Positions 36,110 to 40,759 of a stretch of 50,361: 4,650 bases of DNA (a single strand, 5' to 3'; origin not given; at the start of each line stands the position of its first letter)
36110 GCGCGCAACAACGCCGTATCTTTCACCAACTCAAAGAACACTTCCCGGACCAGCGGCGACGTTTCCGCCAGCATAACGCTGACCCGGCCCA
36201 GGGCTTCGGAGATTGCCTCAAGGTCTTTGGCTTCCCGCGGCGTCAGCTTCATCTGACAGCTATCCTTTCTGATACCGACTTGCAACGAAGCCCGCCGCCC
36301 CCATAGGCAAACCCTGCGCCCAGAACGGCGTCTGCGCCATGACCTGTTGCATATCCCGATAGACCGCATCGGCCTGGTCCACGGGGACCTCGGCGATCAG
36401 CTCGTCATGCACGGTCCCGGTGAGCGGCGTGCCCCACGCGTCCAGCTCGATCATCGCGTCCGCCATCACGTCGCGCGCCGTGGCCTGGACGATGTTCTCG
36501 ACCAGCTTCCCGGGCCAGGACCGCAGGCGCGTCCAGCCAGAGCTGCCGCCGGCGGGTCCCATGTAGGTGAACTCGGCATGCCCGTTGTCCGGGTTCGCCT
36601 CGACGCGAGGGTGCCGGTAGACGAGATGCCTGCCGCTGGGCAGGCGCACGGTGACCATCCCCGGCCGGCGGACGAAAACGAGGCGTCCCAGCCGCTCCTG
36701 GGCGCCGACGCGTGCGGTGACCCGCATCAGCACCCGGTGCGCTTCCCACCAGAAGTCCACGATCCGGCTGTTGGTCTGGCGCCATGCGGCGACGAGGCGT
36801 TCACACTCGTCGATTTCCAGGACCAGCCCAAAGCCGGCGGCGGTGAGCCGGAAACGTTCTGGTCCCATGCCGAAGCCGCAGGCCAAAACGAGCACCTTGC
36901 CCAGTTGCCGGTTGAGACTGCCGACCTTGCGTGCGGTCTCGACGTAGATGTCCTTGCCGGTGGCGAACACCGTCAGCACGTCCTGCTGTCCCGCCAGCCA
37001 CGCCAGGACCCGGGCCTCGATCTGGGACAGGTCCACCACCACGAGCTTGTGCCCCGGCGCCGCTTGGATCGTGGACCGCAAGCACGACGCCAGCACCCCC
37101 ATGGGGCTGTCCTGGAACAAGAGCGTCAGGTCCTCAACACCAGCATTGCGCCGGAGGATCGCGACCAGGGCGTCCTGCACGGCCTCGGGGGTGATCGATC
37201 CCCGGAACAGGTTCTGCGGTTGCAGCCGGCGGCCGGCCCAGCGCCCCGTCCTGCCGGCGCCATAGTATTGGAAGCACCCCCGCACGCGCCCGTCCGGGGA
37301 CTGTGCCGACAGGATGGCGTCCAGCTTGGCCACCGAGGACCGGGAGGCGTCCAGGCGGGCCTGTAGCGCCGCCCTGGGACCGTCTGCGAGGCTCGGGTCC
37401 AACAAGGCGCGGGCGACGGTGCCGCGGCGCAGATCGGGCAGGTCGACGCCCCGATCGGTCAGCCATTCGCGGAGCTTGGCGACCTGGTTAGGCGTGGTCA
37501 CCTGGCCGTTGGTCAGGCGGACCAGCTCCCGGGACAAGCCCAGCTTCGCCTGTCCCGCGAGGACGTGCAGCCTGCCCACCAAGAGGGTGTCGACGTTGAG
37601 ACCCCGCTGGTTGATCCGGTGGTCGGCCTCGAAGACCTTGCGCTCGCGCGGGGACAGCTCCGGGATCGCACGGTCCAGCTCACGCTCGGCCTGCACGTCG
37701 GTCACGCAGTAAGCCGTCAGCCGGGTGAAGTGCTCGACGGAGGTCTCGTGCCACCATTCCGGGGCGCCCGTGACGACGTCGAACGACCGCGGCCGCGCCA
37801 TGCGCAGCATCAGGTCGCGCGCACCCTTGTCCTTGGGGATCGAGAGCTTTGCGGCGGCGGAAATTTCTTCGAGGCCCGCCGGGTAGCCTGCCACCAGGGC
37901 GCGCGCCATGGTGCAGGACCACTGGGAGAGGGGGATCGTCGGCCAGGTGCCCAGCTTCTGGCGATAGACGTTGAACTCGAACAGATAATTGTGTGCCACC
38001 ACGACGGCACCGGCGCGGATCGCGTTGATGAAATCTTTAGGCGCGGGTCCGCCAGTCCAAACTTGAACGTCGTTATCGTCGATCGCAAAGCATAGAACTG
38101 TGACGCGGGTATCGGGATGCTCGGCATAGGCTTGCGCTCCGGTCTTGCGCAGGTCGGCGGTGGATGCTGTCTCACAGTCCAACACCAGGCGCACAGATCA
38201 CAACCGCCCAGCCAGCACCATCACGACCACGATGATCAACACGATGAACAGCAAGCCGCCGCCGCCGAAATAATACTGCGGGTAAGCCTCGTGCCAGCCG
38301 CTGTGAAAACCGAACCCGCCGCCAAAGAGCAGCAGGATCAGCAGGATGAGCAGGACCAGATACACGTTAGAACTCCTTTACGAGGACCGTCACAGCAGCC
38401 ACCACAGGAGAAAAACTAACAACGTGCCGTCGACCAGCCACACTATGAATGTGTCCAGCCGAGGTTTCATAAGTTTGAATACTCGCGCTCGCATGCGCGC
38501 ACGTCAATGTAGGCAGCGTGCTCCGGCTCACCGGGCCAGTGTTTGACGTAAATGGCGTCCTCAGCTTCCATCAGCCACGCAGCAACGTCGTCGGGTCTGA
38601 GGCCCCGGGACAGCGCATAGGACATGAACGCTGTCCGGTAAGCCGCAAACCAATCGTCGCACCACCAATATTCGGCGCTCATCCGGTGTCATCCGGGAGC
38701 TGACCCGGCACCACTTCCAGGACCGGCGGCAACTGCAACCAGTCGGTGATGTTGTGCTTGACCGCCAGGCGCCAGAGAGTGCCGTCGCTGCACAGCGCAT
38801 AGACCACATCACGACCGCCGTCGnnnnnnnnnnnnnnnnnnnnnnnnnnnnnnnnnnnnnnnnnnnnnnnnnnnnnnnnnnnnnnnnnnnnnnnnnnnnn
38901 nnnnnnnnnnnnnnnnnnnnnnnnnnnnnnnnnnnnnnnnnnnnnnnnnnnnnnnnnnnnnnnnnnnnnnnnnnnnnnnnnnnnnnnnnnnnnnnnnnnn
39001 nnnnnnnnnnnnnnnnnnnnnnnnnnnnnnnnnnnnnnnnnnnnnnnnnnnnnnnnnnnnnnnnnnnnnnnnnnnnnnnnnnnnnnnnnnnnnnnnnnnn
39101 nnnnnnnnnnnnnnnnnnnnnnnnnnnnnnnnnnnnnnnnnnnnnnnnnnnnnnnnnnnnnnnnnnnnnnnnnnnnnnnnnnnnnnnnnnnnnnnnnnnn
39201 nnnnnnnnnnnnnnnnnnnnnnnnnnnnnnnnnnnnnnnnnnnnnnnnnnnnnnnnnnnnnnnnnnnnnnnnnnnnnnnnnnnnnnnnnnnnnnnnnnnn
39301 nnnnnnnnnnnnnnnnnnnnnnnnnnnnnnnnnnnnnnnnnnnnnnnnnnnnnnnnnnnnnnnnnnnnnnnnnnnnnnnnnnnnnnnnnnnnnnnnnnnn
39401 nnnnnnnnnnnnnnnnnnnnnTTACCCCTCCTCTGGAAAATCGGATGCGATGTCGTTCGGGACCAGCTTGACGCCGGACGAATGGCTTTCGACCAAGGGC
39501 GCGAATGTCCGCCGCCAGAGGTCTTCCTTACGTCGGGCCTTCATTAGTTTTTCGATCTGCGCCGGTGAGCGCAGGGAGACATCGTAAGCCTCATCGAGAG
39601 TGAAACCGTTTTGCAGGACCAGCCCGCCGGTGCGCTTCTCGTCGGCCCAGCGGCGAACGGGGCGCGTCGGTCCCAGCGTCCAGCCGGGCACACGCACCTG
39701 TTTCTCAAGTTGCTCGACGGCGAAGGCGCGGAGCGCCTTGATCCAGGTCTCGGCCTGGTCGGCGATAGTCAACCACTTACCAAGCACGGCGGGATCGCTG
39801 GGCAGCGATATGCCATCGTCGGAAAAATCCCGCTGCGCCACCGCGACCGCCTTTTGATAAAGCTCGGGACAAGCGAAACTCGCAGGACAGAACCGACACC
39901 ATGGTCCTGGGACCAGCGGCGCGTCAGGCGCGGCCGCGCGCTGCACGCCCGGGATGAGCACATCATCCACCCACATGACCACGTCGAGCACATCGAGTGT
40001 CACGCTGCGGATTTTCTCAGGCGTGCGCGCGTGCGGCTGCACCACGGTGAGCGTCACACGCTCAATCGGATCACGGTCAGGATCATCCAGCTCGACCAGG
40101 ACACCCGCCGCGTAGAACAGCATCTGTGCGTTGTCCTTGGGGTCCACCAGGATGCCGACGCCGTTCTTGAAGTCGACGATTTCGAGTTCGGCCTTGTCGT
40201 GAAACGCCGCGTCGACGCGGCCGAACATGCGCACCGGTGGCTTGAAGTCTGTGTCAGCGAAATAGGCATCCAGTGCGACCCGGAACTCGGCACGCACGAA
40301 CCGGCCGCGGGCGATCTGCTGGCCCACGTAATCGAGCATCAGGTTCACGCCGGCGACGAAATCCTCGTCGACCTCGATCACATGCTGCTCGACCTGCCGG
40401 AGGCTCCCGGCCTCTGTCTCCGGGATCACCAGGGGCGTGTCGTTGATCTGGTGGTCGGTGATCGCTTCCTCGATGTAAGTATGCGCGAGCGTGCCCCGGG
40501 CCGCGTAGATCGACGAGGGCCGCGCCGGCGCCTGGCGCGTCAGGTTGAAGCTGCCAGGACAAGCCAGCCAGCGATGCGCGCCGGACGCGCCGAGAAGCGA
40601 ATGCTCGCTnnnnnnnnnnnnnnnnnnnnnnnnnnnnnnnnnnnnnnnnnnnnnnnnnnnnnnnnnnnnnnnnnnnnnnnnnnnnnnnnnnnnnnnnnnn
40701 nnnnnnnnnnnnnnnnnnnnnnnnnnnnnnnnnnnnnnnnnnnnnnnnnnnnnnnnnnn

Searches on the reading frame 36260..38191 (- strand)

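Call 97: search_protein_families(library=pfam, proteins=[window:36260-38191:-], max_evalue=0.001)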
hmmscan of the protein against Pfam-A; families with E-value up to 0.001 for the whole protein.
window:36260-38191:- (643 aa): 1 family
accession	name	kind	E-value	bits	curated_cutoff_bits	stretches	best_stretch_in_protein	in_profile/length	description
PF00476.26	DNA_pol_A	-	3.5e-18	66.2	34.3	2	371-447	141-226/381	DNA polymerase family A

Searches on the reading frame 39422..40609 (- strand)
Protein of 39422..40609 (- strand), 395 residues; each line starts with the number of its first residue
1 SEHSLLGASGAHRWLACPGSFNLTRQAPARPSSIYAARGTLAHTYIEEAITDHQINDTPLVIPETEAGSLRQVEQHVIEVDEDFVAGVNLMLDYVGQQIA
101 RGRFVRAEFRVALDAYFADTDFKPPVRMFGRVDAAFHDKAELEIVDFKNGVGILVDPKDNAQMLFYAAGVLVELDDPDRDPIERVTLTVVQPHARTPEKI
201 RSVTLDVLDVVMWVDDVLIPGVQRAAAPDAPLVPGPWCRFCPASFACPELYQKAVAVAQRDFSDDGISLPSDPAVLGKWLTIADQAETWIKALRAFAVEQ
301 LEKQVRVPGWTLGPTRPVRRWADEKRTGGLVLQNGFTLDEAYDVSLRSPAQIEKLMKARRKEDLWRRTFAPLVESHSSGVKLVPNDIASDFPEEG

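Call 97: search_protein_families(library=pfam, proteins=[window:39422-40609:-], max_evalue=0.001)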
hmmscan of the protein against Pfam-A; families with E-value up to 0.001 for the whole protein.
window:39422-40609:- (395 aa): 2 families
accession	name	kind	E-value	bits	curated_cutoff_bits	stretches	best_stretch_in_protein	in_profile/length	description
PF10926.14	DUF2800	-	2.1e-64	218.5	21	1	3-386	1-364/368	Protein of unknown function (DUF2800)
PF12705.13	PDDEXK_1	-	3.3e-14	53.9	22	1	9-248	5-247/247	PD-(D/E)XK nuclease superfamily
